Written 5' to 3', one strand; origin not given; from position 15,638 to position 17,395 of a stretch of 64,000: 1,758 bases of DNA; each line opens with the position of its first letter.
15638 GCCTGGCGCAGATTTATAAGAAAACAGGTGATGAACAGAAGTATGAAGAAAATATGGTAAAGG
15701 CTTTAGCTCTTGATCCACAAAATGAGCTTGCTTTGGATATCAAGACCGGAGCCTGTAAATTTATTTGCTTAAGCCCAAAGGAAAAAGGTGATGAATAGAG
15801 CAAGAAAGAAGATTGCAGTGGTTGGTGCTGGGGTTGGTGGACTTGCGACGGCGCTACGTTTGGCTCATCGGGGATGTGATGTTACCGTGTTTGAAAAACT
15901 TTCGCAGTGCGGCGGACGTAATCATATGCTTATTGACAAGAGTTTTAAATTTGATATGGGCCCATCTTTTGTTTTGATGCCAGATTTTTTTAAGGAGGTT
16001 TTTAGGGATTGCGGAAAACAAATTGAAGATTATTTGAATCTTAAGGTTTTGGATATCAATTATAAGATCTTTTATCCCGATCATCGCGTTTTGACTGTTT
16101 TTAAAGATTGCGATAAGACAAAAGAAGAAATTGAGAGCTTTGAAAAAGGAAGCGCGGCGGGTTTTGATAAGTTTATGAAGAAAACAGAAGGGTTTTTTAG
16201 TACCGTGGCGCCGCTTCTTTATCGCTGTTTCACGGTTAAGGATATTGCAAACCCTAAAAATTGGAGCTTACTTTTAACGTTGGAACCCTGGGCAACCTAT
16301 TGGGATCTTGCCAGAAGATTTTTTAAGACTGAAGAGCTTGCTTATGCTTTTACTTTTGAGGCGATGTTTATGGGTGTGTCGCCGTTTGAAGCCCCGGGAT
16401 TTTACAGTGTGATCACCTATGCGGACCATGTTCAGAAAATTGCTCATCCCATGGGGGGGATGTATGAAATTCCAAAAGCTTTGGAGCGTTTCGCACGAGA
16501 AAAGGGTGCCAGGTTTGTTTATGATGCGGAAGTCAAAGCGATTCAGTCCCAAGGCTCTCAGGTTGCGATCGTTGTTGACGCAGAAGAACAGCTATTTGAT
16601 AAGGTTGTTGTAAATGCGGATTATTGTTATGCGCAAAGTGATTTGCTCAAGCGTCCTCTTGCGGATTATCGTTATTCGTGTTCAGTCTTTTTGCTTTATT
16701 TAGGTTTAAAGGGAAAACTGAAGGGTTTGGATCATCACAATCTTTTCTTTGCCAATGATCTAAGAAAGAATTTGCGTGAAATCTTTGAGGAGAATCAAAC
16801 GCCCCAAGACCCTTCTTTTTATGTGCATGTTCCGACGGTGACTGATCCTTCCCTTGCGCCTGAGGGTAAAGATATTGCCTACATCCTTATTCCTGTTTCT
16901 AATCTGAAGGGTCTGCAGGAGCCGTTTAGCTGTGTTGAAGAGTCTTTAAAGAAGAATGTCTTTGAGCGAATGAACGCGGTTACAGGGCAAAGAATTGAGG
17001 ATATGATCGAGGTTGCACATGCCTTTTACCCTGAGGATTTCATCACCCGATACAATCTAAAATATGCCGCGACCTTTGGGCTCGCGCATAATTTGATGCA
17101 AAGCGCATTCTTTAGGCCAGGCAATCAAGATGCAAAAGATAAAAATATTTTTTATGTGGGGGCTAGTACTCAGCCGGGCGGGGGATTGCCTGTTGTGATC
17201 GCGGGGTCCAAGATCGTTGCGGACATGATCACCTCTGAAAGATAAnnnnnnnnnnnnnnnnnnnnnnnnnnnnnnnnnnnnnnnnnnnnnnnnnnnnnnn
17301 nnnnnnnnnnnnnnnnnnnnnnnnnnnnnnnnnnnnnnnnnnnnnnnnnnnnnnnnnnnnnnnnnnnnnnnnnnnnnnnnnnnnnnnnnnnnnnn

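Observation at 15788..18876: Carotenoid/C30-terpenoid biosynthesis trio in an apparently strictly anaerobic genome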

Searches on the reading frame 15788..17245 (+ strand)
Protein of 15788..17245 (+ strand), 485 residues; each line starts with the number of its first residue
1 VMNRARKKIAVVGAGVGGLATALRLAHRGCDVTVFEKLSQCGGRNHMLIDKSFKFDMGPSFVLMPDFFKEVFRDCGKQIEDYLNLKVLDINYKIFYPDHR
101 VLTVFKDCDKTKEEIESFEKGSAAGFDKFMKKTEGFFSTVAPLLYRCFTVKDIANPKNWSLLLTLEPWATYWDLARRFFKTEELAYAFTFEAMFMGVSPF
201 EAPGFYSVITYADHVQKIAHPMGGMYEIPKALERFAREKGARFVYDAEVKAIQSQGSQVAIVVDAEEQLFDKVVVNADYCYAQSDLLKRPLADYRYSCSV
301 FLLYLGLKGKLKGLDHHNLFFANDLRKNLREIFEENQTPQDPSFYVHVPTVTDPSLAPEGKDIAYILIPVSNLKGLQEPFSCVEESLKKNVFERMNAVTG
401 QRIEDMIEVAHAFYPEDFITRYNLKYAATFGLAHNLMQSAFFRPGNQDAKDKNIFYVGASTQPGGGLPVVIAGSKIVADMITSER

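Call 3: search_protein_families(library=pfam, proteins=[window:15788-17245:+])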
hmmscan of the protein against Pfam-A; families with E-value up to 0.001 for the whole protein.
window:15788-17245:+ (485 aa): 8 families
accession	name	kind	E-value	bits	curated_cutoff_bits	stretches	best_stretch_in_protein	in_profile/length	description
PF01593.30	Amino_oxidase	-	1.2e-21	78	19.8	1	17-471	2-432/443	Flavin containing amine oxidoreductase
PF01266.30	DAO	-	1.7e-13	51.3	27.9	1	8-45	1-42/353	FAD dependent oxidoreductase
PF13450.12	NAD_binding_8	-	1.1e-11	45.3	21.9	1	11-73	1-63/68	NAD(P)-binding Rossmann-like domain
PF07992.20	Pyr_redox_2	-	5.5e-08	33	26.1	1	8-90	2-78/291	Pyridine nucleotide-disulphide oxidoreductase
PF00070.33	Pyr_redox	-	2.8e-07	31.4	22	0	8-41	1-34/82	Pyridine nucleotide-disulphide oxidoreductase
PF00890.30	FAD_binding_2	-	5.1e-06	26.4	20.4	1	9-44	2-37/414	FAD binding domain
PF03486.20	HI0933_like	-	0.00017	21.5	50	0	8-42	2-36/244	HI0933-like protein Rossmann domain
PF12831.13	FAD_oxidored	-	0.00067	19.5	27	0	9-44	2-37/416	FAD dependent oxidoreductase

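Call 4: search_protein_families(library=ncbifam, proteins=[window:15788-17245:+])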
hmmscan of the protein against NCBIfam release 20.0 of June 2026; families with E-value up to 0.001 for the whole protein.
window:15788-17245:+ (485 aa): 75 families (the best 25 are shown)
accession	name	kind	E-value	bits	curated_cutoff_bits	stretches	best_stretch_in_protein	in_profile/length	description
TIGR02734.1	crtI_fam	subfamily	2.6e-122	409.1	238.1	1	10-484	2-491/504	phytoene desaturase family protein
NF058655.1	CrtID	equivalog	4.8e-114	381.8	640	1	9-478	1-478/478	bifunctional phytoene desaturase/3,4-desaturase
NF045637.1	carotdesatCrtDProt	equivalog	7.2e-62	209.5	580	1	9-483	1-484/485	1-hydroxycarotenoid 3,4-desaturase CrtD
NF042421.1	hydcarot_desat_CrtD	equivalog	2.3e-60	204.5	500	1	7-484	2-486/487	1-hydroxycarotenoid 3,4-desaturase CrtD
TIGR02730.1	carot_isom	equivalog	1.8e-20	73.3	586.9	1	10-475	4-482/493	carotenoid isomerase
NF045689.1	BCarotKetCrtO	equivalog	5.2e-15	55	1000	2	339-467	383-523/563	beta-carotene ketolase CrtO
NF005560.0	PRK07233.1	equivalog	4.9e-13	48.7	252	1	8-44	2-38/435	hypothetical protein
TIGR03467.1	HpnE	equivalog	3.1e-12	46.6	283.05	1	9-59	1-53/430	hydroxysqualene dehydroxylase HpnE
TIGR02733.1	desat_CrtD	equivalog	3.4e-11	42.5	549.7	1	7-62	2-57/492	C-3',4' desaturase CrtD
NF005548.0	PRK07208.1-4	equivalog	2.4e-09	36.4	389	1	6-59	3-56/488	hypothetical protein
NF001933.0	PRK00711.1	subfamily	3.5e-08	32.9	383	0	8-40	2-34/429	D-amino acid dehydrogenase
NF009074.0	PRK12409.1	equivalog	7e-08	32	494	1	7-37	2-32/410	D-amino acid dehydrogenase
NF009410.0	PRK12771.1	subfamily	7.7e-08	31.3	516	1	5-43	137-175/566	NAD(P)-binding protein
TIGR02352.1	thiamin_ThiO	equivalog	1.2e-07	31.1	250.8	1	9-42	1-33/351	glycine oxidase ThiO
NF009409.0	PRK12770.1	subfamily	4.5e-07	29.2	343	1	4-43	16-55/360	putative glutamate synthase subunit beta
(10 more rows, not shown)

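Call 20: search_solved_structures(query=window:15788-17245:+, max_evalue=0.00001)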
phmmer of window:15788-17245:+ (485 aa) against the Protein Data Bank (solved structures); distinct sequences matched with E-value up to 0.00001: 4.
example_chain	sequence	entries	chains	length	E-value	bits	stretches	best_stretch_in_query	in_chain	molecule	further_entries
4dgk_A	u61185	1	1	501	2.2e-61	211.5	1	8-481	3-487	Phytoene dehydrogenase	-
4rep_A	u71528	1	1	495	2.2e-52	181.9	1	7-484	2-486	Gamma-carotene desaturase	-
3ka7_A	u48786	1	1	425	4.5e-07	32.5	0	8-66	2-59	Oxidoreductase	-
6uzi_A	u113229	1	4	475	2.1e-06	30.3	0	208-294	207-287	Dihydrolipoyl dehydrogenase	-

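Call 22: find_homologous_proteins(query=window:15788-17245:+)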
Query window:15788-17245:+ (485 aa): 3870 proteins with E <= 0.001 among 8000 candidates; the best 120 are listed.
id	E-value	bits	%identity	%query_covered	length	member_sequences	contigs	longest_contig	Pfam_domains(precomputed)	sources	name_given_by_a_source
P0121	1.5e-277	939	83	99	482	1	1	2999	PF01266.31,PF01593.31,PF13450.13,PF00890.31,PF07992.21,PF00070.34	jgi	jgi:phytoene desaturase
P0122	3.7e-270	915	81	96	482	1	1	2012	PF01266.31,PF01593.31,PF13450.13,PF00890.31,PF07992.21,PF00070.34,PF03486.21,PF01494.26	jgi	jgi:phytoene desaturase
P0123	1.7e-262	890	77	100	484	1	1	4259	PF01266.31,PF01593.31,PF13450.13,PF00890.31,PF07992.21,PF00070.34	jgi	-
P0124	5.9e-259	878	77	99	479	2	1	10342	PF01266.31,PF01593.31,PF13450.13,PF00890.31,PF07992.21,PF00070.34,PF03486.21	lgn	-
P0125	3.2e-257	872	99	78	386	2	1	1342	PF01266.31,PF01593.31,PF13450.13,PF00890.31,PF07992.21,PF00070.34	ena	-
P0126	9.1e-257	871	77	99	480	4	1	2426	PF01266.31,PF01593.31,PF13450.13,PF00890.31,PF07992.21,PF00070.34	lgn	-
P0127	2.4e-250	850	75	94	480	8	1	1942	PF01266.31,PF01593.31,PF13450.13,PF00890.31,PF07992.21,PF00070.34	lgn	-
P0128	3.1e-237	806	72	99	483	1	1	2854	PF01266.31,PF01593.31,PF13450.13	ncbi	-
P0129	8.1e-231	785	70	98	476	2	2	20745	PF01266.31,PF01593.31,PF13450.13,PF07992.21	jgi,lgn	-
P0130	8.2e-219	746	65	99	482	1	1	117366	PF01266.31,PF01593.31,PF13450.13,PF07992.21,PF00070.34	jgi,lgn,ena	-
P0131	1.7e-218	745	66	99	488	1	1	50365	PF01266.31,PF01593.31,PF13450.13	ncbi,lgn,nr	ncbi:MAG: phytoene desaturase family protein [Candidatus Omnitrophica bacterium]|nr:phytoene desatur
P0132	3.9e-217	740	65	100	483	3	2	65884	PF01266.31,PF01593.31,PF13450.13,PF07992.21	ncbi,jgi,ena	-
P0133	4.2e-215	733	65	98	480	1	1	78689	PF01266.31,PF01593.31,PF13450.13,PF07992.21,PF00070.34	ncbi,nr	ncbi:MAG: phytoene desaturase [Candidatus Omnitrophica bacterium]|nr:phytoene desaturase [Candidatus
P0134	5.1e-213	726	64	98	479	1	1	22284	PF01266.31,PF01593.31,PF13450.13,PF07992.21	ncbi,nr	ncbi:MAG: phytoene desaturase [Candidatus Omnitrophica bacterium]|nr:phytoene desaturase [Candidatus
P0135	7.2e-213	726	65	100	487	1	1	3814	PF01266.31,PF01593.31,PF13450.13,PF07992.21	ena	-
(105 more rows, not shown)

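Call 34: search_dna_similar(query=window:15788-17245:+, collection=plasmids, mode=protein, max_rows=40, rows=best)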
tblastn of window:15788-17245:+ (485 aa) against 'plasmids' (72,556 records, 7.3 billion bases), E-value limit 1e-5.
Records with a match: 204; places in all: 239; records where one place covers at least 80% of the query: 200.
Best place of each record, by identity: <60% 204.
By first word of the organism name: Pantoea 95; Thermus 33; Streptomyces 13; Staphylococcus 9; Azospirillum 6; Paracoccus 4; Candidatus 4; Sulfitobacter 3; Roseobacter 2; Streptantibioticus 2; and 31 more.
By predicted mobility (MOB-suite, as given by PLSDB): non-mobilizable 185; mobilizable 16; conjugative 3.
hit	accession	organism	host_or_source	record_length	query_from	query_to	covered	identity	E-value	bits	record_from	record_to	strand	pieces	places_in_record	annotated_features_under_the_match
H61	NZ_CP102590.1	Niallia taxi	-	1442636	27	479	93%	33.3%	6e-67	240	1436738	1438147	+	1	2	none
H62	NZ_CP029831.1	Azospirillum ramasamyi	single cell,Cow dung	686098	29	484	94%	31.5%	3e-65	235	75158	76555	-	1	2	crtI: phytoene desaturase family protein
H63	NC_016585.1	Azospirillum lipoferum 4B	-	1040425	29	484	94%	31.2%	2e-64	233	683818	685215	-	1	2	none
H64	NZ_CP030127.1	Indioceanicola profundi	sediment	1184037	29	484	94%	31.1%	2e-70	251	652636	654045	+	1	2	none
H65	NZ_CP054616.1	Azospirillum oryzae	cell culture,soil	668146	29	484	94%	31.0%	5e-65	235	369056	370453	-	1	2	crtI: phytoene desaturase family protein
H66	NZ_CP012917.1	Azospirillum brasilense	Digitaria eriantha,microbe,root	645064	29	484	94%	30.8%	6e-65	234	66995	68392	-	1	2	crtI: phytoene desaturase family protein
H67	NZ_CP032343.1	Azospirillum brasilense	soil sample,Agricultural field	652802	29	484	94%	30.8%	6e-65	234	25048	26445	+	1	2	crtI: phytoene desaturase family protein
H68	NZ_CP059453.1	Azospirillum brasilense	Prokaryotes,soil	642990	29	484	94%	30.8%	2e-64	233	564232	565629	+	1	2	crtI: phytoene desaturase family protein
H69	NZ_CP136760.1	Palleronia sp. LCG004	cell culture,Intertidal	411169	29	484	94%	30.6%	3e-73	259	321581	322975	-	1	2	crtI: phytoene desaturase family protein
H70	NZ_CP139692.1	Limimaricola variabilis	Bacterial Culture,hydrothermal vent ...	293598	29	480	93%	30.9%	6e-71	252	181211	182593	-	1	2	crtI: phytoene desaturase family protein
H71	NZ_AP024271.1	Thermus thermophilus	-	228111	29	484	93%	30.8%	1e-34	214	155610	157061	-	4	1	none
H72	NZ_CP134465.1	Staphylococcus warneri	White radish,Single cell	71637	28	479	93%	30.6%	1e-61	225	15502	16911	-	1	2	crtI: phytoene desaturase family protein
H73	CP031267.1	Staphylococcus warneri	Buffalo milk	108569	28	479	93%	30.6%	4e-61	223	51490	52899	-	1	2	crtI: phytoene desaturase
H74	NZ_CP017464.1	Staphylococcus pasteuri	cell culture,Korean fermented food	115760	28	479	93%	30.4%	8e-61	223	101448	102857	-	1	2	crtI: phytoene desaturase family protein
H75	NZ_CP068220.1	Staphylococcus pasteuri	-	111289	28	479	93%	30.4%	8e-61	223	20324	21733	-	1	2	crtI: phytoene desaturase family protein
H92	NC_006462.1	Thermus thermophilus HB8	-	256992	29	484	94%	29.2%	5e-48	185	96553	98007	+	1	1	crtI: phytoene desaturase family protein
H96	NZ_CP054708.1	Halarchaeum sp. CBA1220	solar salt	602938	29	481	93%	29.4%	9e-55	205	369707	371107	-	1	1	crtI: phytoene desaturase family protein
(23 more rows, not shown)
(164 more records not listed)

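Call 35: get_annotated_region(hit=H69, flank=7000)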
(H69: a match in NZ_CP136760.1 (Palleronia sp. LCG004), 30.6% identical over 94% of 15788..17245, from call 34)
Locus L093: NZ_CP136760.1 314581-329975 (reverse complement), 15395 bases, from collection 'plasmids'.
description: Palleronia sp. LCG004 plasmid unnamed1, complete sequence
organism: Palleronia sp. LCG004 (NCBI taxid 3079304)
taxonomy: Bacteria; Pseudomonadota; Alphaproteobacteria; Rhodobacterales; Roseobacteraceae; Palleronia; Palleronia sp. LCG004
host: -; source: cell culture,Intertidal; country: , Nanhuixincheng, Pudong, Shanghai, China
typing (MOB-suite, as given by PLSDB): non-mobilizable
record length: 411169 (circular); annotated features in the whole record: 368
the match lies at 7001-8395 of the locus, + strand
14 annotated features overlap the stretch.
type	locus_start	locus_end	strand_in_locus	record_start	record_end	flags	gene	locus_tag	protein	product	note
CDS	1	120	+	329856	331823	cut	-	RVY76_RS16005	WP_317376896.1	alpha-1,4-glucan--maltose-1-phosphate maltosyltransferase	-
CDS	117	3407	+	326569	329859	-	treS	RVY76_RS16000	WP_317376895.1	maltose alpha-D-glucosyltransferase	GO:0005991 - trehalose metabolic process [Evidence IEA]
CDS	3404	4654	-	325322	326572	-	-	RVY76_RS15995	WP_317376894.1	FAD-dependent oxidoreductase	-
CDS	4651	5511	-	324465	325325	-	-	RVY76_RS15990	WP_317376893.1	squalene/phytoene synthase family protein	GO:0009058 - biosynthetic process [Evidence IEA]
CDS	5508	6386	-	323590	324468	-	-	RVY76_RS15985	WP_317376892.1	squalene/phytoene synthase family protein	GO:0009058 - biosynthetic process [Evidence IEA]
CDS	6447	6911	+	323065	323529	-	-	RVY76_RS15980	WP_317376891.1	DUF2141 domain-containing protein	-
CDS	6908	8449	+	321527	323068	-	crtI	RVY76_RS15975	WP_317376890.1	phytoene desaturase family protein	GO:0016117 - carotenoid biosynthetic process [Evidence IEA]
CDS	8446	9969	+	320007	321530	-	crtI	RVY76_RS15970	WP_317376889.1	phytoene desaturase family protein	GO:0016117 - carotenoid biosynthetic process [Evidence IEA]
CDS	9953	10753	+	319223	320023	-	-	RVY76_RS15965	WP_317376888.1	lysophospholipid acyltransferase family protein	-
CDS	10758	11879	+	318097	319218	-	-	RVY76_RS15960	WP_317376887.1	glycosyltransferase family 2 protein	-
CDS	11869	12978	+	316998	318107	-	-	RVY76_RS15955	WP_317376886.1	sulfotransferase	-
CDS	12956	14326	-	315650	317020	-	-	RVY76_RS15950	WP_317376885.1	aldehyde dehydrogenase family protein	-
CDS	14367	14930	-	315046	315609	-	-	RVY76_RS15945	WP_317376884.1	HupE/UreJ family protein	-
CDS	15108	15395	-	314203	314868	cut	tenA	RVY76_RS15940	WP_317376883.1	thiaminase II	GO:0006772 - thiamine metabolic process [Evidence IEA]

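Call 36: get_annotated_region(hit=H62, flank=6000)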
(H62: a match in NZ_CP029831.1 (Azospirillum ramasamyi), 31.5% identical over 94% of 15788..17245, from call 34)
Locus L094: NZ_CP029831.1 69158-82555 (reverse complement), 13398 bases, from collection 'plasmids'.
description: Azospirillum ramasamyi strain M2T2B2 plasmid unnamed7, complete sequence
organism: Azospirillum ramasamyi (NCBI taxid 682998)
taxonomy: Bacteria; Pseudomonadota; Alphaproteobacteria; Rhodospirillales; Azospirillaceae; Azospirillum; Azospirillum ramasamyi
host: -; source: single cell,Cow dung; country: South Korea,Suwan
typing (MOB-suite, as given by PLSDB): non-mobilizable
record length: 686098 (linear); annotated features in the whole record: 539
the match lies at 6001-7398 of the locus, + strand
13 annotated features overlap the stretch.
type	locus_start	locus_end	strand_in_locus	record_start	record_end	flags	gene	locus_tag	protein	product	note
CDS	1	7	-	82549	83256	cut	-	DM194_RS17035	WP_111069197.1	ChrR family anti-sigma-E factor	GO:0045892 - negative regulation of DNA-templated transcription [Evidence IEA]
CDS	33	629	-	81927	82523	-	-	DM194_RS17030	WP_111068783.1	sigma-70 family RNA polymerase sigma factor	GO:0006352 - DNA-templated transcription initiation [Evidence IEA]; GO:0006355 - regulation of DNA-templated ...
CDS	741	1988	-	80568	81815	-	-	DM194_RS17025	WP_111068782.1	MFS transporter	GO:0055085 - transmembrane transport [Evidence IEA]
CDS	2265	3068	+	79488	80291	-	-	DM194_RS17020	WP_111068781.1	enoyl-CoA hydratase-related protein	-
CDS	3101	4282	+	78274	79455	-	-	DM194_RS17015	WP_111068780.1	acetyl-CoA C-acyltransferase family protein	-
CDS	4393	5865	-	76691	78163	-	-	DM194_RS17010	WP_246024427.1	aldehyde dehydrogenase family protein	-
CDS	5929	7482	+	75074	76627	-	crtI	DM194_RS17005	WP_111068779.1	phytoene desaturase family protein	GO:0016117 - carotenoid biosynthetic process [Evidence IEA]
CDS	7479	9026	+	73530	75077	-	crtI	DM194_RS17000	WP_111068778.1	phytoene desaturase family protein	GO:0016117 - carotenoid biosynthetic process [Evidence IEA]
CDS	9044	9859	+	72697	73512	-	-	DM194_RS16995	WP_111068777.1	lysophospholipid acyltransferase family protein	-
CDS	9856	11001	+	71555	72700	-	-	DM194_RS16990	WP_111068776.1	glycosyltransferase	-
CDS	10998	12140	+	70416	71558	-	-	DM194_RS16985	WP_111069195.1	sulfotransferase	-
CDS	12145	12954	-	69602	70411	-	mazG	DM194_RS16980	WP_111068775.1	nucleoside triphosphate pyrophosphohydrolase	-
CDS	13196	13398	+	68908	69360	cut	-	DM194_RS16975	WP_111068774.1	MarR family transcriptional regulator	-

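Call 37: get_annotated_region(hit=H61, flank=6000)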
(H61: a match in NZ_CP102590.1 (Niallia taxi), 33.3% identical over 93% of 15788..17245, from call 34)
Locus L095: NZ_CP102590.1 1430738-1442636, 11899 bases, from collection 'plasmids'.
description: Niallia taxi strain NBC_Nia plasmid pMEGANia, complete sequence
organism: Niallia taxi (NCBI taxid 2499688)
taxonomy: Bacteria; Bacillota; Bacilli; Bacillales; Bacillaceae; Niallia; Niallia taxi
host: -; source: -; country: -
typing (MOB-suite, as given by PLSDB): non-mobilizable
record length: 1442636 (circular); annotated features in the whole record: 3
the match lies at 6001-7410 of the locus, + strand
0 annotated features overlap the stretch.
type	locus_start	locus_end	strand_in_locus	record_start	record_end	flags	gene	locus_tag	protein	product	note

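Call 38: get_annotated_region(hit=H92, flank=3000)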
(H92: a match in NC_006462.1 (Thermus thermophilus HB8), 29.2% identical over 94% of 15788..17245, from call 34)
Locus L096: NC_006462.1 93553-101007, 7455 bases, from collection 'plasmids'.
description: Thermus thermophilus HB8 plasmid pTT27, complete sequence
organism: Thermus thermophilus HB8 (NCBI taxid 300852)
taxonomy: Bacteria; Deinococcota; Deinococci; Thermales; Thermaceae; Thermus; Thermus thermophilus; Thermus thermophilus HB8
host: -; source: -; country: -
typing (MOB-suite, as given by PLSDB): non-mobilizable; replicon rep_cluster_1121
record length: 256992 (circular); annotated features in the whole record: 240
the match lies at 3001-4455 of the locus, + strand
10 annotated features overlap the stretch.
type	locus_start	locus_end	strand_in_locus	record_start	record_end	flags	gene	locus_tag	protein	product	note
CDS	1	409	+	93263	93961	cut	-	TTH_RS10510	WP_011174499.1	lycopene cyclase domain-containing protein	-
CDS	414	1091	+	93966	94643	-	-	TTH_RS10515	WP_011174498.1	lysophospholipid acyltransferase family protein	-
CDS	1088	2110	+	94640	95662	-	-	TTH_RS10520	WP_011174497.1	glycosyltransferase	-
CDS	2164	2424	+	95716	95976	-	-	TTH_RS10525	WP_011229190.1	type II toxin-antitoxin system Phd/YefM family antitoxin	-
CDS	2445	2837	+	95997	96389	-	-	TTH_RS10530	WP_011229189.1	type II toxin-antitoxin system VapC family toxin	-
CDS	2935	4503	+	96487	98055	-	crtI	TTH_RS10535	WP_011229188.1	phytoene desaturase family protein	GO:0016117 - carotenoid biosynthetic process [Evidence IEA]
CDS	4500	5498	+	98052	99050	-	fni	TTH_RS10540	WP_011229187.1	type 2 isopentenyl-diphosphate Delta-isomerase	GO:0008299 - isoprenoid biosynthetic process [Evidence IEA]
CDS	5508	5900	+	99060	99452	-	-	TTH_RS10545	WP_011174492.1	nucleotidyltransferase domain-containing protein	-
CDS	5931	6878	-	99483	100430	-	-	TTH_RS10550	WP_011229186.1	DUF523 and DUF1722 domain-containing protein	-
CDS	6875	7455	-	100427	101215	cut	-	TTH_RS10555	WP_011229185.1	hypothetical protein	-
